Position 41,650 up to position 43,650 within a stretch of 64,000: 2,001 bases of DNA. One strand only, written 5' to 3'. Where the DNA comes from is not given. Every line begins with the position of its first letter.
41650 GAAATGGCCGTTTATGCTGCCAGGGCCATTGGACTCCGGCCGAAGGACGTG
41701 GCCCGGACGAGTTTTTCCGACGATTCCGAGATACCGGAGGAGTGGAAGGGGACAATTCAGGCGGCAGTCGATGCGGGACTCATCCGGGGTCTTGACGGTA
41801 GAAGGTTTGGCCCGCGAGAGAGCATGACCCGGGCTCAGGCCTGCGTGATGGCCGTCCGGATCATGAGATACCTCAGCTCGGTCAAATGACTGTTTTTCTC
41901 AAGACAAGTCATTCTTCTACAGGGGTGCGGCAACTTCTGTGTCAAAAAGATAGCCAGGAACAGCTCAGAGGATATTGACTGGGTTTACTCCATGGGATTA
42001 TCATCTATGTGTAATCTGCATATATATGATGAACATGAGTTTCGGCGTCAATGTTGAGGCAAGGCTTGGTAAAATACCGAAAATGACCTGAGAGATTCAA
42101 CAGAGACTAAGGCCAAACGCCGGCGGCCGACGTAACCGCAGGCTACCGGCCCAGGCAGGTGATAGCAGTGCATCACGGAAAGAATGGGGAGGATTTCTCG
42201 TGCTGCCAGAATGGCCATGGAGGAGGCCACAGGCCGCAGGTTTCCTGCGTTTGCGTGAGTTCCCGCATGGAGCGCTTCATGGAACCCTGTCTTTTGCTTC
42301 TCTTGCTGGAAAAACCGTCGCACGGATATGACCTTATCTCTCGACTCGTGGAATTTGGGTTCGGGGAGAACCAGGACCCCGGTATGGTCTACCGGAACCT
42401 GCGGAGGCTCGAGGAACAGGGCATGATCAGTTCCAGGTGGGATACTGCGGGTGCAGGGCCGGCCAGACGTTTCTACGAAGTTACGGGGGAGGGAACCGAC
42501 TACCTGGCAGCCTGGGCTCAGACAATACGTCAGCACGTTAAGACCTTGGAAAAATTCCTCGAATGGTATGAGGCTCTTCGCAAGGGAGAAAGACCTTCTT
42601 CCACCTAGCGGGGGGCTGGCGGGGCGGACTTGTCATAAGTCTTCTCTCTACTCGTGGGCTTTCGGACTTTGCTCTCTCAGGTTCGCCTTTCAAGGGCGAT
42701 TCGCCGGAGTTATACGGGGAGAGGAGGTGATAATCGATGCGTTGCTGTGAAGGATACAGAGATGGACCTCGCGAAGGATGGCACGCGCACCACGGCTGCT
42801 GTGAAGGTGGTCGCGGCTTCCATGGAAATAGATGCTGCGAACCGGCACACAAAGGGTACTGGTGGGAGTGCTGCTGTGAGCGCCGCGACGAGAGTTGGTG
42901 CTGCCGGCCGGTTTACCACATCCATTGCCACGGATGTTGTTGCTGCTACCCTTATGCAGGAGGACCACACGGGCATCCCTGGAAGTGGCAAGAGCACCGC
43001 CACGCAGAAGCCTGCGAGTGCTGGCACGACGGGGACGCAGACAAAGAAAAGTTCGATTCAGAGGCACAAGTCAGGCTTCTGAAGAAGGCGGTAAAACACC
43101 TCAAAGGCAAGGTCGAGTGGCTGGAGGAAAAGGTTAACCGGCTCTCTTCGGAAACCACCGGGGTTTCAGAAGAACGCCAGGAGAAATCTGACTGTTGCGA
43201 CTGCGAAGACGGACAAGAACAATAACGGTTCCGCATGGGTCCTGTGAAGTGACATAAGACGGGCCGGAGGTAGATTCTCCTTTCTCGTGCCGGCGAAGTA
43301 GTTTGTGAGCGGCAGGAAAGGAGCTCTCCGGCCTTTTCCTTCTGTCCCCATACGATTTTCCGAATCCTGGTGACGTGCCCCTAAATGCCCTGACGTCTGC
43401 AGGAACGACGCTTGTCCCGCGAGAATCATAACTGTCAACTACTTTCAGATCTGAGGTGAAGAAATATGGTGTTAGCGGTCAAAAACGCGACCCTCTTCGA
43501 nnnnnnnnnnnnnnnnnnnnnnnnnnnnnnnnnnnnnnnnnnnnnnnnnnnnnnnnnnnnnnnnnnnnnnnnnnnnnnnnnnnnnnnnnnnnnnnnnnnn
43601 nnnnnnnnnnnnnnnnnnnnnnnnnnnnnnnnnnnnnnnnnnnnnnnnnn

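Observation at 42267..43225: PadR regulator paired with an unusual Cys/His/Trp-rich CC-doublet protein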

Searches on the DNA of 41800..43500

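Call 30: search_rna_families(source=window, start=41800, end=43500, threshold=evalue, max_evalue=1)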
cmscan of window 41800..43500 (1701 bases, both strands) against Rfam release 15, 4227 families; matches with E-value up to 1: 0.
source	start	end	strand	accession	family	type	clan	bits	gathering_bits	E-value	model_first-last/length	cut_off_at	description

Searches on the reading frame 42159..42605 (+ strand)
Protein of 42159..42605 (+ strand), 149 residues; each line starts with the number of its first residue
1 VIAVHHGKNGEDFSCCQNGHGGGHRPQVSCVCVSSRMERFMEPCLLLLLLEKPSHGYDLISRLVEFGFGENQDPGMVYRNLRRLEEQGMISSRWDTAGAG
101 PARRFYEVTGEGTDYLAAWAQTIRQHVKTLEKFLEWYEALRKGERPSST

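Call 3: search_protein_families(library=pfam, proteins=[window:42159-42605:+], max_evalue=1)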
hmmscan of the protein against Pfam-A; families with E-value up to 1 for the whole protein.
window:42159-42605:+ (149 aa): 4 families
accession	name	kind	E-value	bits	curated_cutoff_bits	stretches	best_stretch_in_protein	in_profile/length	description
PF03551.20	PadR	-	4.4e-17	62.3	27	1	45-117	1-74/75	Transcriptional regulator PadR-like family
PF13412.12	HTH_24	-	0.03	14.3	21.9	1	73-90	30-47/48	Winged helix-turn-helix DNA-binding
PF12840.13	HTH_20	-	0.07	13.6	27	0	77-91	35-49/51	Helix-turn-helix domain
PF02811.25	PHP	-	0.13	13.1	26.4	1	47-131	75-156/164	PHP domain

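Call 31: search_protein_families(library=ncbifam, proteins=[window:42168-42605:+], max_evalue=0.01)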
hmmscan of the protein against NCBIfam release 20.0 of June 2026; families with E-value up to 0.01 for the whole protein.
window:42168-42605:+ (146 aa): 4 families
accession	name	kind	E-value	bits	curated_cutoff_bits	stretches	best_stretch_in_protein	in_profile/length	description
TIGR02719.1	repress_PhaQ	equivalog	5.4e-26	91.5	139.35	1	31-135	18-121/138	poly-beta-hydroxybutyrate-responsive repressor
TIGR03433.1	padR_acidobact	paralog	1.9e-10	40.7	101.8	1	43-132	10-100/101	PadR family transcriptional regulator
NF006931.0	PRK09416.1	equivalog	2.4e-09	37.5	112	1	43-130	48-132/135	PadR family transcriptional regulator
NF053635.1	TransRegRv3488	equivalog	1.3e-06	28.5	140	1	66-122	35-90/98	Rv3488 family transcriptional regulator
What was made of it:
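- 42168..42608 (+): padR, 146 aa if it starts at GTG 42168. It comprises an N-terminal Cys/His tail (42168-42266, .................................) and a short PadR-type winged-helix core with a C-terminal helix. NCBIfam PhaQ-like 91.5 bits, below its cut-off (call 31).
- On PhaQ (TIGR02719) equivalog: 91.5 bits (call 31).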

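Call 46: search_solved_structures(query=window:42168-42605:+, max_evalue=0.001)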
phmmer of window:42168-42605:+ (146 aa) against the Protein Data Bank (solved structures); distinct sequences matched with E-value up to 0.001: 41.
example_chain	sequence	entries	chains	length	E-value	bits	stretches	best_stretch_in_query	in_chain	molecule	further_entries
2esh_A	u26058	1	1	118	7.7e-16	61.6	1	40-129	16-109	conserved hypothetical protein TM0937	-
4ejo_A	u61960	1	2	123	4.5e-10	42.8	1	40-113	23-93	Transcriptional regulator, PadR-like family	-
5h20_A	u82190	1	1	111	6.6e-10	42.3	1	31-117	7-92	Putative PadR-family transcriptional regulatory protein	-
4esb_A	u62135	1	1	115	9.6e-09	38.5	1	33-124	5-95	Transcriptional regulator, PadR family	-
5zqh_A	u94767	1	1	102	2e-07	34.3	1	35-117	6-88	PadR family transcriptional regulator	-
5dym_A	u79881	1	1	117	3.1e-07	33.6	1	36-131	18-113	PadR-family transcriptional regulator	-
4esf_A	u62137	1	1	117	7.3e-07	32.4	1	34-114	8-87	PadR-like transcriptional regulator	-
3hhh_A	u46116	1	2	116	8.3e-07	32.2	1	35-118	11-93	Transcriptional regulator, PadR family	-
9gkr_A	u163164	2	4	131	2e-06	31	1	40-141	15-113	Transcriptional regulator, PadR-like family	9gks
8zf1_A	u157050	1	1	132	2.2e-06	30.8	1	41-141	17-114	Transcriptional regulator, PadR-like family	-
7wjp_A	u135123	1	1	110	2.5e-06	30.7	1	37-131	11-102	PadR family transcriptional regulator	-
6abt_B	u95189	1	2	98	3.1e-06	30.4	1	41-116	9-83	PadR family transcriptional regulator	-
6abq_B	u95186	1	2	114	3.3e-06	30.3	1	38-116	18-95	PadR family transcriptional regulator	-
8jxk_A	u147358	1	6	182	3.6e-06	30.1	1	37-110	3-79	Conserved protein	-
9h9y_A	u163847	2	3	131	4.1e-06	30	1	41-141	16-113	Transcriptional regulator, PadR-like family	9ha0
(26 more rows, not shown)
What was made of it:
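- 42168..42608 (+): The closest solved structure is TM0937, 2esh (call 46).
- On PadR family transcriptional regulator (upstream gene): The best is 2esh (TM0937) at 7.7e-16, covering residues 40-129 (call 46).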

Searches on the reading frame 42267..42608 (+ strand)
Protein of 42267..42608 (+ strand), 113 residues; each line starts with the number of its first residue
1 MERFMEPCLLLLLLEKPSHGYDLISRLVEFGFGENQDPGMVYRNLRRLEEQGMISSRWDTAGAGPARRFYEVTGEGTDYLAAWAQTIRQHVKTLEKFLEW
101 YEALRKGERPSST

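Call 3: search_protein_families(library=pfam, proteins=[window:42267-42605:+], max_evalue=1)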
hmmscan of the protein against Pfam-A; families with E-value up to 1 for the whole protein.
window:42267-42605:+ (113 aa): 4 families
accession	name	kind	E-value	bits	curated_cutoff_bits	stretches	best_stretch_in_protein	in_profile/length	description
PF03551.20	PadR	-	2.1e-17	63.3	27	1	9-81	1-74/75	Transcriptional regulator PadR-like family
PF13412.12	HTH_24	-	0.016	15.2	21.9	1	37-54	30-47/48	Winged helix-turn-helix DNA-binding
PF12840.13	HTH_20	-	0.032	14.6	27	0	41-55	35-49/51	Helix-turn-helix domain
PF02811.25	PHP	-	0.08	13.7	26.4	1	11-95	75-156/164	PHP domain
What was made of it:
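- On PadR family transcriptional regulator (upstream gene): 63.3 bits against a cut-off of 27, E 2.1e-17 (call 3).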

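Call 4: search_protein_families(library=ncbifam, proteins=[window:42267-42605:+], max_evalue=1)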
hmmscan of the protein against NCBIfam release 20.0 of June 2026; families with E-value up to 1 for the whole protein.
window:42267-42605:+ (113 aa): 6 families
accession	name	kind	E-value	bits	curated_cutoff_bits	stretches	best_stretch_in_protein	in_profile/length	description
TIGR02719.1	repress_PhaQ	equivalog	9.5e-26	90.7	139.35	1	3-102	23-121/138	poly-beta-hydroxybutyrate-responsive repressor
TIGR03433.1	padR_acidobact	paralog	8.9e-11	41.8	101.8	1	10-99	10-100/101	PadR family transcriptional regulator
NF006931.0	PRK09416.1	equivalog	1.4e-09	38.2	112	1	11-97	49-132/135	PadR family transcriptional regulator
NF053635.1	TransRegRv3488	equivalog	7.8e-07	29.2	140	1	33-89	35-90/98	Rv3488 family transcriptional regulator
TIGR01884.1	cas_HTH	subfamily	0.15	11.4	60.2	0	36-56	168-188/202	CRISPR-associated CARF protein Csa3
NF038274.1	strep_PBP1B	exception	0.17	10.2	1225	1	36-85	692-742/745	penicillin-binding protein PBP1B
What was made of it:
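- Tried and rejected: Pfam and NCBIfam gave only weak coiled-coil noise (calls 3, 4).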

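Call 9: find_encoding_contigs(protein=window:42267-42608:+, flank=10000)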
Protein window:42267-42608:+ (113 aa): no gene with exactly this product is on record in the collection.

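Call 11: find_related_loci(query=window:42267-42605:+, collection=genome_contigs, flank=3000)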
Query window:42267-42605:+ (113 aa) in genome_contigs; peptide patterns used: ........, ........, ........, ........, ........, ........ (x = any residue, [..] = any of these).
124 stretches matched a pattern; 19 encode a relative of the query (tblastn E <= 1e-3); 19 distinct loci.
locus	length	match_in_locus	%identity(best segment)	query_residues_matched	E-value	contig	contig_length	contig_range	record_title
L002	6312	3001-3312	72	1-104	3e-46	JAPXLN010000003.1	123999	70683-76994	MAG: Bacillota bacterium isolate binned_ad_5.16 NODE_120_length_123999_cov_4.412184, whole genome shotgun sequence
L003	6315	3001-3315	72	1-104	7e-45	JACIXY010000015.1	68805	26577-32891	MAG: Bacillota bacterium isolate MAG-64 Firmicutes_O3_bin27_Scaffold_15, whole genome shotgun sequence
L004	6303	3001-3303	74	1-101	9e-45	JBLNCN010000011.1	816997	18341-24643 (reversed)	MAG: Bacillota bacterium isolate MAG124 PRJNA950955_bin31_renamed_10, whole genome shotgun sequence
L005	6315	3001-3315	70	1-104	1e-43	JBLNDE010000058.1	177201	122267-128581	MAG: Bacillota bacterium isolate MAG107 PRJNA950955_bin16_renamed_57, whole genome shotgun sequence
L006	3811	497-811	70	1-104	2e-43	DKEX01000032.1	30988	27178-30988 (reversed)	MAG TPA_asm: Firmicutes bacterium UBA6811 UBA6811_contig_31684, whole genome shotgun sequence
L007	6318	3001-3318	58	1-106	2e-43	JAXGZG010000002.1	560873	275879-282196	MAG: Bacillota bacterium isolate AnMBR.bin531 bin531_2, whole genome shotgun sequence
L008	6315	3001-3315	65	2-106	2e-40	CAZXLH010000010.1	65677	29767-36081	MAG TPA_asm: uncultured Eubacteriales bacterium isolate SRP192927_co8_49 genome assembly, contig: NODE_280_length_65677_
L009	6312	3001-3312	54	1-104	2e-39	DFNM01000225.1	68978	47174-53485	MAG TPA_asm: Firmicutes bacterium UBA3567 UBA3567_contig_194, whole genome shotgun sequence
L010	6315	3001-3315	70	1-104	2e-43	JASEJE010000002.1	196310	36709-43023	MAG: Bacillota bacterium isolate Yes71-24 NODE_2_length_196310_cov_66.280394, whole genome shotgun sequence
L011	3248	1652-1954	53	1-101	6e-37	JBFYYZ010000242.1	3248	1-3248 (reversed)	MAG: Bacillota bacterium isolate PPR_0421 k121_4163633, whole genome shotgun sequence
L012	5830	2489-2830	50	1-113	9e-34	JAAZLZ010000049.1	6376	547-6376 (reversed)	MAG: Bacillota bacterium isolate AS23ysBPME_287 47878_AS23, whole genome shotgun sequence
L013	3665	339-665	50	1-108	3e-30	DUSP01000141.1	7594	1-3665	MAG TPA_asm: Clostridia bacterium isolate AS04akNAM_48 60776_AS04, whole genome shotgun sequence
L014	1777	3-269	53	15-103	3e-28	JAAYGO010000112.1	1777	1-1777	MAG: Bacillota bacterium isolate AS09scLD_241 65221_AS09, whole genome shotgun sequence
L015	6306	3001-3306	50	4-108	4e-28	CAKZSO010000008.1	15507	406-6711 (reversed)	MAG: Candidatus Bipolaricaulota bacterium isolate N1_Bin_METABAT__2_1 genome assembly, contig: c_000001385262, whole gen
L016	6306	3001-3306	50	4-108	5e-28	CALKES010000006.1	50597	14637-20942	MAG: Candidatus Bipolaricaulota bacterium isolate S1_Bin_METABAT__52_1 genome assembly, contig: c_000000212519, whole ge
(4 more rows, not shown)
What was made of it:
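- The hosts are anaerobic MAGs from digesters and sediments (call 11).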
